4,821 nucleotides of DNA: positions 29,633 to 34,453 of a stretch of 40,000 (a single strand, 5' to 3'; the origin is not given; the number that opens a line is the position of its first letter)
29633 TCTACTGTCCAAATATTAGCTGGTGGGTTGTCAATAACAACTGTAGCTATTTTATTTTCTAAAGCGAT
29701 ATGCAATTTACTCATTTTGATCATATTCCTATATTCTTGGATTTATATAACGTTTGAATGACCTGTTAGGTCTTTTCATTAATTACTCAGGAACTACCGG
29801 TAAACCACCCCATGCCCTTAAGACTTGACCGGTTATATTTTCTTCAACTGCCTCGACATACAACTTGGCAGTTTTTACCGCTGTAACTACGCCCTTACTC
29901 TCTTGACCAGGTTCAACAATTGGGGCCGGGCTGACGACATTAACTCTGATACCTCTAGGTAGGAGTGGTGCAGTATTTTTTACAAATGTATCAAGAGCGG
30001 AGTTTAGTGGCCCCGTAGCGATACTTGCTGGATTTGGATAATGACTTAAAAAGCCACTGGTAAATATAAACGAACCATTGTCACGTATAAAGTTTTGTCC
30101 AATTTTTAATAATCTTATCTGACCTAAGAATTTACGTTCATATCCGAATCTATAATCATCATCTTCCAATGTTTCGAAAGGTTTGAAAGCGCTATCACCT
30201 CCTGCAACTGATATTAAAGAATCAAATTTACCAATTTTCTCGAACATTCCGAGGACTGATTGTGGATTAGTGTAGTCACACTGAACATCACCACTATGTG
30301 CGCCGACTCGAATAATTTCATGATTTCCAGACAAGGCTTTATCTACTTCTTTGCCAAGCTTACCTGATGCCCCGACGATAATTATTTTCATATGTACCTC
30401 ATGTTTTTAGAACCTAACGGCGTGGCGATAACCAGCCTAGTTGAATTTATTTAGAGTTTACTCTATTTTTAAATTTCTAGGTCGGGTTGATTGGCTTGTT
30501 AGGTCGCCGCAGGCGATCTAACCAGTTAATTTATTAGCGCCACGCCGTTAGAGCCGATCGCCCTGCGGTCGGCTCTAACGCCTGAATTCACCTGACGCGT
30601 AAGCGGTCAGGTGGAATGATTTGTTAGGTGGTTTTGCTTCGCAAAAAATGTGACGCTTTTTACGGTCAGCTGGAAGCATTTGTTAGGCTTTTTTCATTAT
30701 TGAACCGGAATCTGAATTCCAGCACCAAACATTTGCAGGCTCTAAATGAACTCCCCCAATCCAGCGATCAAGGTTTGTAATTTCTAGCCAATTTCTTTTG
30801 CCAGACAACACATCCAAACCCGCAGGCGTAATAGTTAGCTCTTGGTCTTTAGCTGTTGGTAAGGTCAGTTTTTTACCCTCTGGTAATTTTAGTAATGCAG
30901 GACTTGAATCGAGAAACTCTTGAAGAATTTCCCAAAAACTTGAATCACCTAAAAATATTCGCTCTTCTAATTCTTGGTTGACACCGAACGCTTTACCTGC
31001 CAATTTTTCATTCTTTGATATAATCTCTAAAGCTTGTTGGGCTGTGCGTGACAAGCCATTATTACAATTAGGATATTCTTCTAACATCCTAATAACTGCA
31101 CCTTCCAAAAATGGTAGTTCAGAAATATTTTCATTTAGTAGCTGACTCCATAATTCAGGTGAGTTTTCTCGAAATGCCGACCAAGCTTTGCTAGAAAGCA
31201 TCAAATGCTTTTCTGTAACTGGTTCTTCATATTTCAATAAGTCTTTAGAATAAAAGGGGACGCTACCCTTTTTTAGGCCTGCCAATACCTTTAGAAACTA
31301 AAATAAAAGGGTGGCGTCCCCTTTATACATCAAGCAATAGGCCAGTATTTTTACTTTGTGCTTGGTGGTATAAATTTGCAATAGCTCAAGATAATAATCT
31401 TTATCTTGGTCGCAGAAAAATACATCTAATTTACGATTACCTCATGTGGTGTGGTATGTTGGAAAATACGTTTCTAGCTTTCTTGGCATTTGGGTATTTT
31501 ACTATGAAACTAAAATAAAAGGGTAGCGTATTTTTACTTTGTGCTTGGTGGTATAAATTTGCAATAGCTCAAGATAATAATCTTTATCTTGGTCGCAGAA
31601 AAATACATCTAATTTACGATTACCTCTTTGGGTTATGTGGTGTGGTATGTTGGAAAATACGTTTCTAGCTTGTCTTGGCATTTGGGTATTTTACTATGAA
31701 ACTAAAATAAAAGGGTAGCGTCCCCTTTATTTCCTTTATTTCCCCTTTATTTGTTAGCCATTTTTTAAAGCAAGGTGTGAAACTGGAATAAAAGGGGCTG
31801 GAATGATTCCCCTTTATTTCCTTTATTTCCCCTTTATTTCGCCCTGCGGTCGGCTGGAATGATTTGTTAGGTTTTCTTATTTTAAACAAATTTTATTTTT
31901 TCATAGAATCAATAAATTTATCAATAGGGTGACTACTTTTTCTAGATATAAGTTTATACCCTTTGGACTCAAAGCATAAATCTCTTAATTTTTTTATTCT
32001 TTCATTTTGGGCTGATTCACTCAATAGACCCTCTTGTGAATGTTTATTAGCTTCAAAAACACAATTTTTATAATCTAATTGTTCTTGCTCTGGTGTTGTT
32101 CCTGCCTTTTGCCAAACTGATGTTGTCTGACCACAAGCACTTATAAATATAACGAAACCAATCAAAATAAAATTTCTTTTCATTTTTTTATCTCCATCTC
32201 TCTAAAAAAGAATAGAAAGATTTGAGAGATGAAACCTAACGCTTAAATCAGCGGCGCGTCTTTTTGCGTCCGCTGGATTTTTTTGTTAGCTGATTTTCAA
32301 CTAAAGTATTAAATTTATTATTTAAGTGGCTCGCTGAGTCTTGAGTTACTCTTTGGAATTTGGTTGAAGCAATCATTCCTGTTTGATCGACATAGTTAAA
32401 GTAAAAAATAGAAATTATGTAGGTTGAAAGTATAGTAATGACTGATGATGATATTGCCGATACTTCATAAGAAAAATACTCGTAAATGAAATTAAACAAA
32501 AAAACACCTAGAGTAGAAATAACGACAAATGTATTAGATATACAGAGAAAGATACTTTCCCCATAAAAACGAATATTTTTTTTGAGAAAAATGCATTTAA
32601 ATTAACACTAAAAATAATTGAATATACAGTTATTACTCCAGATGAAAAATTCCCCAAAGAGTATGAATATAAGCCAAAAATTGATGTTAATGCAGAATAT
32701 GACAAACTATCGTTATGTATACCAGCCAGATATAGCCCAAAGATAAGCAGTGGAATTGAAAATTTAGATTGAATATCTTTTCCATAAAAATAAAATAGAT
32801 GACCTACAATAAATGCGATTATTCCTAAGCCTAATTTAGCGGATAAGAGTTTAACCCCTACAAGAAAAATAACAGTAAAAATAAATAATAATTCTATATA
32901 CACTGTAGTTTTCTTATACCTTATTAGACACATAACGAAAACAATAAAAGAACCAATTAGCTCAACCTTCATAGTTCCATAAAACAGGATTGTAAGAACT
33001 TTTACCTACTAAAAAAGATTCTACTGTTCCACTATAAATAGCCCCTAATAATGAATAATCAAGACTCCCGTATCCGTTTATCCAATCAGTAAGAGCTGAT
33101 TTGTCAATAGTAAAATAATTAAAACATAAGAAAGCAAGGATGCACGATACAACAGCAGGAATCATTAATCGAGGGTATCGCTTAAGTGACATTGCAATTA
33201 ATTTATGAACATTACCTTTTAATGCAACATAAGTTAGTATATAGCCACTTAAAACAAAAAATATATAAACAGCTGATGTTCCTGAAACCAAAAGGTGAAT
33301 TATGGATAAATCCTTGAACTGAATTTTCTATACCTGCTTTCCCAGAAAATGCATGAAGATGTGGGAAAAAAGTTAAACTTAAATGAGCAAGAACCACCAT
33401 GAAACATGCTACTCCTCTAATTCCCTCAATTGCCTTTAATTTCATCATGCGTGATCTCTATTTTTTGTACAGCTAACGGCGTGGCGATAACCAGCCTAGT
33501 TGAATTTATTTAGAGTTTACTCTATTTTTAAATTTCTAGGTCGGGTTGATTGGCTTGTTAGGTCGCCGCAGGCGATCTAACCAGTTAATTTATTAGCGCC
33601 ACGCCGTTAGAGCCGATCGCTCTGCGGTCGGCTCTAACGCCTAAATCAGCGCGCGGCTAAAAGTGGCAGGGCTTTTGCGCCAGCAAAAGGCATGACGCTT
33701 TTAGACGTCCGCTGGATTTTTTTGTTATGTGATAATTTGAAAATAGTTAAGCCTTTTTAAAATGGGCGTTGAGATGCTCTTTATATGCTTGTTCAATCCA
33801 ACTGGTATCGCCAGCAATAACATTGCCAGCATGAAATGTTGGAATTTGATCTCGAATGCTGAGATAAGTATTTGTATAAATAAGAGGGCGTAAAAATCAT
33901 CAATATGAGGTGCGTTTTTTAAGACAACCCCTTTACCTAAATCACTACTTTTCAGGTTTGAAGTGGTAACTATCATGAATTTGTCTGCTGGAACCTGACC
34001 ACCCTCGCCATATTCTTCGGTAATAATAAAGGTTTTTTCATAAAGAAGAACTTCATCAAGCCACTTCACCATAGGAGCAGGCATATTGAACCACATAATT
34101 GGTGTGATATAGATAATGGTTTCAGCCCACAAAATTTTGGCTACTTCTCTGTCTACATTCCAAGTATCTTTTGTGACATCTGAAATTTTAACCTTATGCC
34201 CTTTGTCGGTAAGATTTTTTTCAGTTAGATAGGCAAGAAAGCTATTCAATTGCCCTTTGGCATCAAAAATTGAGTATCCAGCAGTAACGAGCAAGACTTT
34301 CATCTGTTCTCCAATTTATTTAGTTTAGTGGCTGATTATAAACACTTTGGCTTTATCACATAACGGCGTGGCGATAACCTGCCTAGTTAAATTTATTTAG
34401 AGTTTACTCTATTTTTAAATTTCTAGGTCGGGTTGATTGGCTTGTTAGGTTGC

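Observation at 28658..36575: Six 168-bp, ORF-less, near-identical attC-bearing units interleaved with the gene cassettes: a reiterated 'empty cassette'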

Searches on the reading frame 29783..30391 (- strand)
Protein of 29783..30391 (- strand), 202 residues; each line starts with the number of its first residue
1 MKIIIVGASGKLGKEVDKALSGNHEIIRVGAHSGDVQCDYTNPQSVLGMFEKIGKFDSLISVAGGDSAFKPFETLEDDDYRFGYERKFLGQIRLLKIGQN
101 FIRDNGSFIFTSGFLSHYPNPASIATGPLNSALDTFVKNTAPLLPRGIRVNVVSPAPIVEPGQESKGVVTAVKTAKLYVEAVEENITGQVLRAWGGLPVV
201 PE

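Call 7: search_protein_families(library=ncbifam, proteins=[window:29783-30391:-])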
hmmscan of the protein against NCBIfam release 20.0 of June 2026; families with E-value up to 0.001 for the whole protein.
window:29783-30391:- (202 aa): 18 families
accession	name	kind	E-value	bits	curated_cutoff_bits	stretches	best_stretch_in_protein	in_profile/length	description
NF005754.0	PRK07578.1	equivalog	1.9e-56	191.1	167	1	1-194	1-199/200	short chain dehydrogenase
NF005449.0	PRK07041.1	equivalog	8.2e-17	61.9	257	1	24-158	48-178/240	SDR family oxidoreductase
NF005075.0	PRK06500.1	equivalog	3.8e-09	36.3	336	1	2-173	32-198/249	SDR family oxidoreductase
NF005468.0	PRK07062.1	equivalog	2.6e-08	33.7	266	1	14-163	46-196/265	SDR family oxidoreductase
NF005909.0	PRK07890.1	subfamily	3.5e-08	33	258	1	23-161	48-192/260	short chain dehydrogenase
NF005095.0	PRK06523.1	subfamily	5.5e-08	32.6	231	1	49-198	72-221/261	oxidoreductase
NF004782.0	PRK06128.1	equivalog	1.7e-07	30.6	481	1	33-167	112-247/300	SDR family oxidoreductase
NF005214.0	PRK06701.1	subfamily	1.1e-06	28.1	413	1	33-165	104-237/293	SDR family oxidoreductase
NF047420.2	EF_P_mod_YmfI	equivalog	3e-06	27.2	238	0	35-157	53-177/236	elongation factor P 5-aminopentanone reductase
NF005067.0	PRK06484.1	equivalog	3.6e-06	25.8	713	1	35-164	323-457/524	short chain dehydrogenase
NF004773.0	PRK06113.1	equivalog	1.1e-05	25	367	1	19-160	48-194/255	7-alpha-hydroxysteroid dehydrogenase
NF005939.0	PRK07985.1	equivalog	1.6e-05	23.9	538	1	45-167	118-241/294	SDR family oxidoreductase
NF004779.0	PRK06125.1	subfamily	8.8e-05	22.1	261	1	36-158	62-186/259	short-chain dehydrogenase/reductase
NF004528.0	PRK05875.1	equivalog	0.00019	20.9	334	1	3-156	37-193/280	SDR family oxidoreductase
NF004849.1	PRK06200.1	equivalog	0.00032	19.9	330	1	29-158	54-188/269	3-(cis-5,6-dihydroxycyclohexa-1,3-dien-1-yl)propanoate dehydrogenase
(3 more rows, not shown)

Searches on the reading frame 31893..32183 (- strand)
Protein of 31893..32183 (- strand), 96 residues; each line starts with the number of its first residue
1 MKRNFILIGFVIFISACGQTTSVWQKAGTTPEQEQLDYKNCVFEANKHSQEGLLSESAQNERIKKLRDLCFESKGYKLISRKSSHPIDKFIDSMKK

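Call 64: search_protein_families(library=pfam, proteins=[window:31893-32183:-], max_evalue=0.00001)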
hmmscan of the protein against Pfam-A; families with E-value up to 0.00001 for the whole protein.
window:31893-32183:- (96 aa): 0 families

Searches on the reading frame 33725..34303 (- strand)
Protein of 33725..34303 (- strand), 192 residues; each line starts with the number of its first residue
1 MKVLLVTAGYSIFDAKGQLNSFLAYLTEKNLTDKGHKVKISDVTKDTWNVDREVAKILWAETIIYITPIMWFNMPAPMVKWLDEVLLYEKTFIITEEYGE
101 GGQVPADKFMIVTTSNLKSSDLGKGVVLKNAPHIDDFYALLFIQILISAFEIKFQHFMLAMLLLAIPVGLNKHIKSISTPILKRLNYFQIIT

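Call 7: search_protein_families(library=ncbifam, proteins=[window:33725-34303:-])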
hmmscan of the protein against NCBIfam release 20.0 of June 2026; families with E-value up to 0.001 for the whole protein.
window:33725-34303:- (192 aa): 1 family
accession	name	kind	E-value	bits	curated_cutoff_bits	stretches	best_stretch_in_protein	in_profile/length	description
NF002044.1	PRK00871.1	equivalog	5e-08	32.5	210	1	49-114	44-103/170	glutathione-regulated potassium-efflux system oxidoreductase KefF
